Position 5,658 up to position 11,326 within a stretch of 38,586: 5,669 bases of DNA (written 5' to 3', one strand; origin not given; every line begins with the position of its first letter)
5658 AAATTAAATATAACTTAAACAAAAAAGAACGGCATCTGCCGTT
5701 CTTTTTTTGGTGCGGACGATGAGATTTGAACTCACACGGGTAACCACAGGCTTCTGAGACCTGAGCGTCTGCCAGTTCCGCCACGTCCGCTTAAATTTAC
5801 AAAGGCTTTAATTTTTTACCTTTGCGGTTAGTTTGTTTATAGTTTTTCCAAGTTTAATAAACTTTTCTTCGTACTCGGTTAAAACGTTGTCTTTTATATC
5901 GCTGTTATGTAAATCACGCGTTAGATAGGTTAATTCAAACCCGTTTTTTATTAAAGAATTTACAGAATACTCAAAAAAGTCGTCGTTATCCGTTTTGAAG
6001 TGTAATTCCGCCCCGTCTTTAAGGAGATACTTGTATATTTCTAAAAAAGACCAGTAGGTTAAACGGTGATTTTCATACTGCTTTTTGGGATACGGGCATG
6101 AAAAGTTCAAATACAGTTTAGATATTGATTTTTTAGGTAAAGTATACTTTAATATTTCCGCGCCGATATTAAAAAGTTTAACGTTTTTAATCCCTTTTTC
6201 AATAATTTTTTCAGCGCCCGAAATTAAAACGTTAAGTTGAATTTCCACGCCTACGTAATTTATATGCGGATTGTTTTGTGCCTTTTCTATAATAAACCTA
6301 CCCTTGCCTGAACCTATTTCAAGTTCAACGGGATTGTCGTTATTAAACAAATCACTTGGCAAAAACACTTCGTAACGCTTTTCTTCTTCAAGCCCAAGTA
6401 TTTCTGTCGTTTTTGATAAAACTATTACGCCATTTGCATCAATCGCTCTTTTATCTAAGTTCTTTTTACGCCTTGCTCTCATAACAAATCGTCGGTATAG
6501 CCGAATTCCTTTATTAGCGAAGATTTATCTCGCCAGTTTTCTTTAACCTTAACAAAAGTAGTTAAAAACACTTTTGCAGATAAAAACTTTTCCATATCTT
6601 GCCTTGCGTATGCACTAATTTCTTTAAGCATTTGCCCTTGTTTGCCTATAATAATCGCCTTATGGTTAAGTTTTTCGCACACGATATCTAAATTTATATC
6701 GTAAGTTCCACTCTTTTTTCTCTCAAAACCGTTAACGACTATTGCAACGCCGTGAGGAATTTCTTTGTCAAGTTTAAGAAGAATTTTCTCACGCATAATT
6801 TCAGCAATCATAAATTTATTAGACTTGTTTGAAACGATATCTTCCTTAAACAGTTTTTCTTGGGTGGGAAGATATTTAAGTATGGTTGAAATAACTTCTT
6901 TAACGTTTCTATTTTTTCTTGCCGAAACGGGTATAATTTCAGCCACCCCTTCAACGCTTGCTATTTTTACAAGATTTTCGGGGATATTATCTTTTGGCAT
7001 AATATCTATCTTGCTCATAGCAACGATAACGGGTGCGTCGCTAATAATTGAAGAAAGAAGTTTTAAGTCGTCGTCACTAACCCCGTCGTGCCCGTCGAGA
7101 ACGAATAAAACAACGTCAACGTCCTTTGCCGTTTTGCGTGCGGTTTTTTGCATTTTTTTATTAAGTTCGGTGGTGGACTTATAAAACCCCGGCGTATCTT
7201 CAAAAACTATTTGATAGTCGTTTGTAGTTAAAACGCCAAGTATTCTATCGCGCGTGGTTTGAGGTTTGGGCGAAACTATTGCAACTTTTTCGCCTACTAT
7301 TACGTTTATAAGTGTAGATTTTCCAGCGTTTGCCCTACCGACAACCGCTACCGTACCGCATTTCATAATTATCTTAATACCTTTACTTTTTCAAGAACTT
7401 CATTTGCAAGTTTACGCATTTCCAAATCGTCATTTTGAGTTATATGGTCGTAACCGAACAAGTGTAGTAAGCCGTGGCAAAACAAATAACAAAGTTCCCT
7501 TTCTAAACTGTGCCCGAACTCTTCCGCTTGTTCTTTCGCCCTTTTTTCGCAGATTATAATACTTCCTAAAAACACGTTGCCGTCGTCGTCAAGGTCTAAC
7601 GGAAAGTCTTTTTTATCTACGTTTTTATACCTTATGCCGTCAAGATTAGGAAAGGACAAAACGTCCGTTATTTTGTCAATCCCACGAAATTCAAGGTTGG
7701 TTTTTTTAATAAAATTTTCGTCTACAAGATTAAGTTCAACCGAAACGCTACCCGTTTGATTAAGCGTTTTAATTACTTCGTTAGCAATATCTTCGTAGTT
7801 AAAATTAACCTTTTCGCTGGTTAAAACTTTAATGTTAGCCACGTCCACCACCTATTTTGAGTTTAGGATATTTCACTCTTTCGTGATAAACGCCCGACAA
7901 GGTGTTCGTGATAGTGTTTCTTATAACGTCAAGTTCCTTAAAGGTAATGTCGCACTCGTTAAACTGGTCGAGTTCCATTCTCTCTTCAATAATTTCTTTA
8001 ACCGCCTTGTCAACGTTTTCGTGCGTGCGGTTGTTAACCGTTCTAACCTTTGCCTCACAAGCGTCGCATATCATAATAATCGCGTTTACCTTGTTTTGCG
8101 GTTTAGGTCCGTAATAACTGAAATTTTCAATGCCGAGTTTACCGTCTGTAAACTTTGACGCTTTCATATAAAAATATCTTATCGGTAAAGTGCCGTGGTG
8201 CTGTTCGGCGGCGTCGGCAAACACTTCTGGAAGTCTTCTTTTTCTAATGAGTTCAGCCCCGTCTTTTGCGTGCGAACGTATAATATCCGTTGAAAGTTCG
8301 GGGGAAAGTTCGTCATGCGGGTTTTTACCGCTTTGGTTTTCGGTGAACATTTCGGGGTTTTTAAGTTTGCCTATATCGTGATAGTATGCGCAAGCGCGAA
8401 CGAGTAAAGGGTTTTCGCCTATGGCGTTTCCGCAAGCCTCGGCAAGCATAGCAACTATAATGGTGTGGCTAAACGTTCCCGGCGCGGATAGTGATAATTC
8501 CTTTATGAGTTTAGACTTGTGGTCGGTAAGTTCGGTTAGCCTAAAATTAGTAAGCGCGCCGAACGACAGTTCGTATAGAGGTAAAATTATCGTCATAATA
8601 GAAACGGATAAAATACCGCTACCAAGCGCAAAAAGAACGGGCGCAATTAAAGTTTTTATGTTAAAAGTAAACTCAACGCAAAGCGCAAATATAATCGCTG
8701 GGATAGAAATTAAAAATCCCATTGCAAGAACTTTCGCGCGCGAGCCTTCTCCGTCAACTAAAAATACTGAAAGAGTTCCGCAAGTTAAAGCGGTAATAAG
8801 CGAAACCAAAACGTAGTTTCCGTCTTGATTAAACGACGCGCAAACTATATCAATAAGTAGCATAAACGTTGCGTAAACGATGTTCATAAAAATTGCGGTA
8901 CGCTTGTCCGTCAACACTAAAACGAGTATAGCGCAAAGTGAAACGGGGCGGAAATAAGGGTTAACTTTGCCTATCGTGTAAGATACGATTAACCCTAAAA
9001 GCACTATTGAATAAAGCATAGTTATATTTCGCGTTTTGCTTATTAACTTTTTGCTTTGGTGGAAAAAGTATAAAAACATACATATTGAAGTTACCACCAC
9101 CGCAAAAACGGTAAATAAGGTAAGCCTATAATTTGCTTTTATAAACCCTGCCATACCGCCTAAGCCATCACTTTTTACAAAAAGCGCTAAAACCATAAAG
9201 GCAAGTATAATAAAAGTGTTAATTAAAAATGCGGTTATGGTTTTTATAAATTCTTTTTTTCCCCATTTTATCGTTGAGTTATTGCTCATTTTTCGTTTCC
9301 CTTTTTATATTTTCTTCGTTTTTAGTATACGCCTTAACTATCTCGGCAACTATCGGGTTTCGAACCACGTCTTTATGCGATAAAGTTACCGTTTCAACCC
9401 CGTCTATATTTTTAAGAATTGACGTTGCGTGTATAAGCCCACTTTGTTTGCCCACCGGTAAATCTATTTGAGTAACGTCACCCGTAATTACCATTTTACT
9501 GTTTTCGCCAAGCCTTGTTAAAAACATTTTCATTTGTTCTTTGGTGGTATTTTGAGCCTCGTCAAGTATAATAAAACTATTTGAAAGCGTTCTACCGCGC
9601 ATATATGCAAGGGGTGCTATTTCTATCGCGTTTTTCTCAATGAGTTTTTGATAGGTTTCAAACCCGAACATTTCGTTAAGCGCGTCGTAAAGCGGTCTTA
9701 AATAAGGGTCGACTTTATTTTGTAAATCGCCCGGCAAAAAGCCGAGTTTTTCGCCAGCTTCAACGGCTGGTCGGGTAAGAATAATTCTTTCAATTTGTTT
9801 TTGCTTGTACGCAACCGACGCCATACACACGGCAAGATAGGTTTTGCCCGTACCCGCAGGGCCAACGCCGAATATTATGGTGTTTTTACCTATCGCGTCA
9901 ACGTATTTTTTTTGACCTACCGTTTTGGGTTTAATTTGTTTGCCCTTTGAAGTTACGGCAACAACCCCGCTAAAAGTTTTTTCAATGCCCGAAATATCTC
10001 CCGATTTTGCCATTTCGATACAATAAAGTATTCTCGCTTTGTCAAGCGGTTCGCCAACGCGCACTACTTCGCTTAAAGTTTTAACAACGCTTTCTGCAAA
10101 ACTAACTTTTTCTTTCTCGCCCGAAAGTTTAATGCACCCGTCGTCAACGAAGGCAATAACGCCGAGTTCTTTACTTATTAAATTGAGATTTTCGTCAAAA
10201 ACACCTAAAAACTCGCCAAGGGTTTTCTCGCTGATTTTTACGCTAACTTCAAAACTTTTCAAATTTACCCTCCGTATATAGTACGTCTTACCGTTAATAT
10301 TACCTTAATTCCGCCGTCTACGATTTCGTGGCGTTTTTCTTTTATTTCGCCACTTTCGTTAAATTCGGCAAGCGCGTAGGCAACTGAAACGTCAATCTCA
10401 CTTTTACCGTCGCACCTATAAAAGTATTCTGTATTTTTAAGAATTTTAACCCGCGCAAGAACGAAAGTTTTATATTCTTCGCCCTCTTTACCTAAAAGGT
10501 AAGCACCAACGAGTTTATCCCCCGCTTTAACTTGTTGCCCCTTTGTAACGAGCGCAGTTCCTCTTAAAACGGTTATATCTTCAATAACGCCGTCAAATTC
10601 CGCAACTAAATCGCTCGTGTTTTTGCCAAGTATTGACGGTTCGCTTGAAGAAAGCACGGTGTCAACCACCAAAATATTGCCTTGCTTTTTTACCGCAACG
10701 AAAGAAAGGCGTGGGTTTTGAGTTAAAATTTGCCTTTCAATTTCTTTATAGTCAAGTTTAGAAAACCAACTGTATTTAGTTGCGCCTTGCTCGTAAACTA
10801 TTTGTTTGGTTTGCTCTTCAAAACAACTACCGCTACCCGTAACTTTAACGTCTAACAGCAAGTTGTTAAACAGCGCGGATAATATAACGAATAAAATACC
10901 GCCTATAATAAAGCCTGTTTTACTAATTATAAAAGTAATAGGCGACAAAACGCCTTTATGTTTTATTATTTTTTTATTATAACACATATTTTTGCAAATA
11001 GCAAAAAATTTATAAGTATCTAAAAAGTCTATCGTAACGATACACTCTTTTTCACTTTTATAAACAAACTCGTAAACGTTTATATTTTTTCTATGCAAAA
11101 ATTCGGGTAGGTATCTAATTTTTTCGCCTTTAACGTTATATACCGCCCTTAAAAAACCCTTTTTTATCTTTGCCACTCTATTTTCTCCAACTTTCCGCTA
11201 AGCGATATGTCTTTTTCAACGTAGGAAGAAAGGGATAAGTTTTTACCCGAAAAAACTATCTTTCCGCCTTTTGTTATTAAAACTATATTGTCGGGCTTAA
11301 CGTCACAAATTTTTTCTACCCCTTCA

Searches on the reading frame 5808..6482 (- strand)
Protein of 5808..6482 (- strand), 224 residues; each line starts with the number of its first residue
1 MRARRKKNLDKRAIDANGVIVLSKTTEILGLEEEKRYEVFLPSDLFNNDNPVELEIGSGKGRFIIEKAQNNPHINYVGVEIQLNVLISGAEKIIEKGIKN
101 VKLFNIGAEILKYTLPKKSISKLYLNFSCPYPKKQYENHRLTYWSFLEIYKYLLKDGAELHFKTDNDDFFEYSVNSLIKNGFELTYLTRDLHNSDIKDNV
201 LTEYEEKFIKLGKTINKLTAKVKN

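Call 64: search_protein_families(library=pfam, proteins=[window:5808-6482:-], max_evalue=0.00001)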
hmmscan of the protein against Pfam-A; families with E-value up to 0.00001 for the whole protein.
window:5808-6482:- (224 aa): 1 family
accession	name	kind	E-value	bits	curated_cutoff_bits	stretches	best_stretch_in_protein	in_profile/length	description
PF02390.23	Methyltransf_4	-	5.5e-39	133.8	24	1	50-217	2-172/173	Putative methyltransferase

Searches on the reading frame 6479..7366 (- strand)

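Call 64: search_protein_families(library=pfam, proteins=[window:6479-7366:-], max_evalue=0.00001)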
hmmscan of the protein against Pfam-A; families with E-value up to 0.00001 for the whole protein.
window:6479-7366:- (295 aa): 8 families
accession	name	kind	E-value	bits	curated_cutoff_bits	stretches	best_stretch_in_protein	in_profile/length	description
PF01926.29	MMR_HSR1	-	1.5e-26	93.2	21.9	1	5-119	1-113/113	50S ribosome-binding GTPase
PF07650.23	KH_2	-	2.9e-15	56.3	22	1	202-279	1-78/78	KH domain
PF02421.24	FeoB_N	-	6.4e-15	55.4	27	1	5-161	2-155/156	Ferrous iron transport protein B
PF00350.29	Dynamin_N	-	4.2e-11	43.6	27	1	6-39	1-34/168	Dynamin family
PF00009.33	GTP_EFTU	-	2.2e-09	37.6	26.5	1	47-167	65-187/188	Elongation factor Tu GTP binding domain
PF04548.22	AIG1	-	9.8e-07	28.7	27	1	5-106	2-106/212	AIG1 family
PF10662.15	PduV-EutP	-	1.8e-06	28.3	21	1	6-162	4-141/143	Ethanolamine utilisation - propanediol utilisation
PF03193.22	RsgA_GTPase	-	9.9e-06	25.9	30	0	4-63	107-170/174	RsgA GTPase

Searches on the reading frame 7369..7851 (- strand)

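Call 64: search_protein_families(library=pfam, proteins=[window:7369-7851:-], max_evalue=0.00001)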
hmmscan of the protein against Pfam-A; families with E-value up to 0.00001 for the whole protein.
window:7369-7851:- (160 aa): 1 family
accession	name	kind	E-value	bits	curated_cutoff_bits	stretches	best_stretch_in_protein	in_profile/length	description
PF02130.23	YbeY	-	9.2e-38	129.5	25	1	17-155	9-128/129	Endoribonuclease YbeY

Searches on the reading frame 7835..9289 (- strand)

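Call 64: search_protein_families(library=pfam, proteins=[window:7835-9289:-], max_evalue=0.00001)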
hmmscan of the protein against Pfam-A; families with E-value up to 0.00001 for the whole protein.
window:7835-9289:- (484 aa): 2 families
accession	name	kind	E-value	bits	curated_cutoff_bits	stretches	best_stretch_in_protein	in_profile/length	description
PF07698.17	7TM-7TMR_HD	-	6.6e-19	69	29.4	1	57-247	3-190/190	7TM receptor with intracellular HD hydrolase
PF01966.28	HD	-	1.4e-18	67.7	22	1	272-413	1-115/116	HD domain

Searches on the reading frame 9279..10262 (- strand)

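Call 65: search_protein_families(library=pfam, proteins=[window:9279-10262:-], max_evalue=0.00001)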
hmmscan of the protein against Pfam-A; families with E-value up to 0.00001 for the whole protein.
window:9279-10262:- (327 aa): 3 families
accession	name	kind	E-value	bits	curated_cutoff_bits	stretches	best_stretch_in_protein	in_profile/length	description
PF02562.22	PhoH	-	6.8e-98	326.6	27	1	109-312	1-204/205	PhoH-like protein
PF13245.12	AAA_19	-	2.3e-10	41.2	25.1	1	117-266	1-129/134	AAA domain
PF13604.12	AAA_30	-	1.3e-08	35.2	27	1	115-267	4-129/191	AAA domain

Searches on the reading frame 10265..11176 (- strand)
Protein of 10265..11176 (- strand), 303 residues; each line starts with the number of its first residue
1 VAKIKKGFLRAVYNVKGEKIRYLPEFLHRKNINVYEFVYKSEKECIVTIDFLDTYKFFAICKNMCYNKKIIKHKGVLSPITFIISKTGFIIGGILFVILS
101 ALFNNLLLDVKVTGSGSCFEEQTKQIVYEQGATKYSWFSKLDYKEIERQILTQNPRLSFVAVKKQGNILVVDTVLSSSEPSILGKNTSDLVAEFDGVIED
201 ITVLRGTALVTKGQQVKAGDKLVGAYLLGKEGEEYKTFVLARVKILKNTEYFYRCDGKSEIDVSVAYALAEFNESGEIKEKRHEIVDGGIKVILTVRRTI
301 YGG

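Call 65: search_protein_families(library=pfam, proteins=[window:10265-11176:-], max_evalue=0.00001)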
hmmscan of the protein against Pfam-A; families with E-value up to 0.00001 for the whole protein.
window:10265-11176:- (303 aa): 1 family
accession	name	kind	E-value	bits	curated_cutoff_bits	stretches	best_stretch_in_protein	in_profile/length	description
PF06898.16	YqfD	-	3.1e-37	128.8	25.2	1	14-251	10-246/379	Putative stage IV sporulation protein YqfD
